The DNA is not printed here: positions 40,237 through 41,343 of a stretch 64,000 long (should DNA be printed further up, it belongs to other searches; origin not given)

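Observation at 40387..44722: Tailoring block (aldolase-like TIM barrel, ALS-like ThDP enzyme, HAD phosphatase, extended SDR) suggests a branched-chain or chain-extended dideoxy sugar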

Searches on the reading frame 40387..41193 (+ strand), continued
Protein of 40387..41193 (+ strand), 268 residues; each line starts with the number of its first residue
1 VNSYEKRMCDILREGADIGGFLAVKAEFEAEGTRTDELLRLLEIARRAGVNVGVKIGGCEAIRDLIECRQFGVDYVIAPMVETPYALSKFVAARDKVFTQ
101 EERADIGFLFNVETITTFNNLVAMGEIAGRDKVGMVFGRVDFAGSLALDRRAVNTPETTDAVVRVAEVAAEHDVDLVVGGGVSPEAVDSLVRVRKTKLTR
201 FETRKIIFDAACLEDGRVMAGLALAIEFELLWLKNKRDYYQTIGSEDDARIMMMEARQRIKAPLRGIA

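Call 64: search_protein_representatives(alignment_id=A2)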
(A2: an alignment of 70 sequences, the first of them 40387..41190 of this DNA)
Query: 70 sequences, 266 profile positions. Proteins with E-value up to 0.001 (for the whole library): 1291; up to 1e-10: 929; up to 1e-30: 381. The best 150 are listed.
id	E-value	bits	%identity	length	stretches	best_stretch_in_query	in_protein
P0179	2.1e-106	371.6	-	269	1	1-260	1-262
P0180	5.3e-102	357.2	-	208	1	1-207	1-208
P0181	1.5e-98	345.9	-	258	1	8-259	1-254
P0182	9.0e-97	340.0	-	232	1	1-187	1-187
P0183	2.0e-90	319.2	-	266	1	1-258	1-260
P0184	5.2e-88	311.3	-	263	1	1-257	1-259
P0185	8.0e-87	307.4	-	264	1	1-258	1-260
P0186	3.0e-84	299.0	-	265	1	1-260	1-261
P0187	1.3e-83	296.9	-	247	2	85-260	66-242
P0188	4.2e-83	295.2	-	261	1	1-256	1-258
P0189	4.8e-82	291.8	-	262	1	1-257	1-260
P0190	1.7e-81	290.0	-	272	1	1-197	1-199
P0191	3.6e-80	285.6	-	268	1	1-258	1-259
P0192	1.6e-79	283.5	-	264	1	1-259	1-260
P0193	1.8e-78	280.1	-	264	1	8-259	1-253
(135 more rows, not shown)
